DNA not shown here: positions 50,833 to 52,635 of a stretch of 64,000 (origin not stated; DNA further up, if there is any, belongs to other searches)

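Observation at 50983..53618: An intact, translationally coupled LuxE-like/LuxC-like pair (candidate carboxylate-to-aldehyde module) sits in a non-lux, sigma/anti-sigma-flanked island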

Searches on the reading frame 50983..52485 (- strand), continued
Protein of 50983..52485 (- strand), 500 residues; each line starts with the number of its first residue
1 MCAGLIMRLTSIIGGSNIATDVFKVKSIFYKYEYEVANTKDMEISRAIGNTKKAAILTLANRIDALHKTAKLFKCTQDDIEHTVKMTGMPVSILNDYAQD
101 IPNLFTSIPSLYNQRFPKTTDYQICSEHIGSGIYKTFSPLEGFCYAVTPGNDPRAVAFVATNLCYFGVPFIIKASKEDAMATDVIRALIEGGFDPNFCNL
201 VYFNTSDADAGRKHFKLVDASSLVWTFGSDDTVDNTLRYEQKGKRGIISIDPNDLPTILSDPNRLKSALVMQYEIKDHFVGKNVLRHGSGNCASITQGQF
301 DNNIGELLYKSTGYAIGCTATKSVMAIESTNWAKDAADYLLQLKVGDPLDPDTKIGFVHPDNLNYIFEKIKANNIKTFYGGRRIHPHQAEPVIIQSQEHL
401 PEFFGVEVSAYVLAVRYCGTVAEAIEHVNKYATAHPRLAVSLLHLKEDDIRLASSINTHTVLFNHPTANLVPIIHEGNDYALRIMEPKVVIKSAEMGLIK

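Call 47: fold_search(model_id=the predicted structure, library=pdb)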
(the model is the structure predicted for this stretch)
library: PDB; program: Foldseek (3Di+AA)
matches with E <= 10: 1584; with E <= 0.001: 720
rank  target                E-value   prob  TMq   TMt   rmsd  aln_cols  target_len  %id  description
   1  5izd_A                1.7e-25  1.00  0.72  0.72   6.8       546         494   16  Wild-type glyceraldehyde dehydrogenase from Thermoplasma acidophilum in complex with NADP (released 2017-04-05)
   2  1uxn                  2.2e-25  1.00  0.75  0.74   6.3       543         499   18  Structural basis for allosteric regulation and substrate specificity of the non-phosphorylating glyceraldehyde-3-phospha (released 2004-08-05)
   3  1uxv                  3.5e-25  1.00  0.75  0.74   6.2       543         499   18  Structural basis for allosteric regulation and substrate specificity of the non-phosphorylating glyceraldehyde-3-phospha (released 2004-08-05)
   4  5izd_D                4.4e-25  1.00  0.73  0.74   7.7       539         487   16  Wild-type glyceraldehyde dehydrogenase from Thermoplasma acidophilum in complex with NADP (released 2017-04-05)
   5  5izd_C                4.6e-25  1.00  0.74  0.75   6.6       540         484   16  Wild-type glyceraldehyde dehydrogenase from Thermoplasma acidophilum in complex with NADP (released 2017-04-05)
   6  9zh8_A                1.0e-24  1.00  0.72  0.75   7.9       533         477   17  CryoEM structure of aldehyde dehydrogenase from Burkholderia cenocepacia at 2.33A resolution (released 2025-12-10)
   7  1ky8                  1.3e-24  1.00  0.74  0.73   7.1       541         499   18  Crystal Structure of the Non-phosphorylating glyceraldehyde-3-phosphate Dehydrogenase (released 2003-02-04)
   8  5izd_B                1.8e-24  1.00  0.72  0.72   6.7       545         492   16  Wild-type glyceraldehyde dehydrogenase from Thermoplasma acidophilum in complex with NADP (released 2017-04-05)
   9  1bi9_C                2.4e-24  1.00  0.72  0.73   6.0       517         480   15  RETINAL DEHYDROGENASE TYPE TWO WITH NAD BOUND (released 1999-07-22)
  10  4i3u_A                2.7e-24  1.00  0.74  0.77   6.9       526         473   15  Structure of phosphonoacetaldehyde dehydrogenase in complex with phosphonoacetaldehyde (released 2013-11-27)
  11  8yen_A                3.2e-24  1.00  0.74  0.76   6.5       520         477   17  Aldehyde dehydrogenase (released 2025-02-26)
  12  7w5n_A                3.2e-24  1.00  0.73  0.74   5.5       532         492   16  The crystal structure of the reduced form of Gluconobacter oxydans WSH-004 SNDH (released 2023-03-01)
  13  1euh_A                4.0e-24  1.00  0.71  0.74   6.4       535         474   16  APO FORM OF A NADP DEPENDENT ALDEHYDE DEHYDROGENASE FROM STREPTOCOCCUS MUTANS (released 1999-07-22)
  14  5m4x_D                4.0e-24  1.00  0.69  0.72   7.0       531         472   16  Mutant glyceraldehyde dehydrogenase (F34M+Y399C+S405N) from Thermoplasma acidophilum (released 2017-12-20)
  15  4i3x_A                4.5e-24  1.00  0.72  0.74   7.6       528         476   14  Structure of phosphonoacetaldehyde dehydrogenase in complex with phosphonoacetate and cofactor NAD+ (released 2013-11-27)
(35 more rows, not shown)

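Call 57: search_solved_structures(query=window:50983-52467:-, max_evalue=10)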
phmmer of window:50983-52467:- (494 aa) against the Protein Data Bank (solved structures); distinct sequences matched with E-value up to 10: 16.
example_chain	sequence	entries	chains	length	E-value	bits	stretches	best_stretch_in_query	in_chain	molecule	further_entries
1uxv_A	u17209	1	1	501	5.5e-05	25.3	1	302-391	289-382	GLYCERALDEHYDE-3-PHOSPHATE DEHYDROGENASE (NADP+)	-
1ky8_A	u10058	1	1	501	5.6e-05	25.2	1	302-391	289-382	glyceraldehyde-3-phosphate dehydrogenase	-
1uxn_A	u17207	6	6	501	0.0001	24.4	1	302-391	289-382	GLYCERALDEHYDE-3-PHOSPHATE DEHYDROGENASE (NADP+)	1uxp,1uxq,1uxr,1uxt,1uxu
2jg7_A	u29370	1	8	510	0.017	17.1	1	270-414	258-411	ANTIQUITIN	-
2d4e_A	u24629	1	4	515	0.066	15.1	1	326-378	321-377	5-carboxymethyl-2-hydroxymuconate semialdehyde dehydrogenase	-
7s6n_A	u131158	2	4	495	0.077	14.9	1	25-117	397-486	N-acetylglucosamine-1-phosphotransferase (GNPT) alpha (GNPTAB) catalytic domain,N-acetylgl | N-acetylglucosamine-1-phosphotransferase subunit alpha,N-acetylgluc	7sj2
5uoe_L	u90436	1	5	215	0.43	12.4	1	139-225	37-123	FAB light chain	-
6b70_D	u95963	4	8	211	0.44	12.4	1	139-222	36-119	FAB H11-E light chain | FAB H11 light chain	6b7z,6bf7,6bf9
4idm_A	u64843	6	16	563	0.46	12.3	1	130-196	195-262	Delta-1-pyrroline-5-carboxylate dehydrogenase | 1-pyrroline-5-carboxylate dehydrogenase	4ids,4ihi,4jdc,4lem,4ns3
7w5k_A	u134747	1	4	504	0.6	11.9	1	334-420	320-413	L-sorbosone dehydrogenase, NAD(P) dependent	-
7w5l_A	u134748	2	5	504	0.63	11.9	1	334-420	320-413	L-sorbosone dehydrogenase, NAD(P) dependent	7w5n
5ucx_A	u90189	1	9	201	0.74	11.6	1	176-253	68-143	Thioredoxin-dependent peroxide reductase, mitochondrial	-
6mvu_A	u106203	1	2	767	0.82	11.5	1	336-426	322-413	Aldehyde dehydrogenase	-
6mvr_A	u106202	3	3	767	0.87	11.4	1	336-426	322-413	Aldehyde dehydrogenase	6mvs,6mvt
9bgg_A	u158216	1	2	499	1.3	10.9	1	23-111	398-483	highly active truncation of GlcNAc-1-phosphotransferase, S1S3,N-acetylglucosamine-1-phosph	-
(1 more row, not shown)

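Call 74: search_protein_families(library=padloc, proteins=[window:50983-52467:-], max_evalue=0.01)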
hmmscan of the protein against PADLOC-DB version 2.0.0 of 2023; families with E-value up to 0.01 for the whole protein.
window:50983-52467:- (494 aa): 0 families
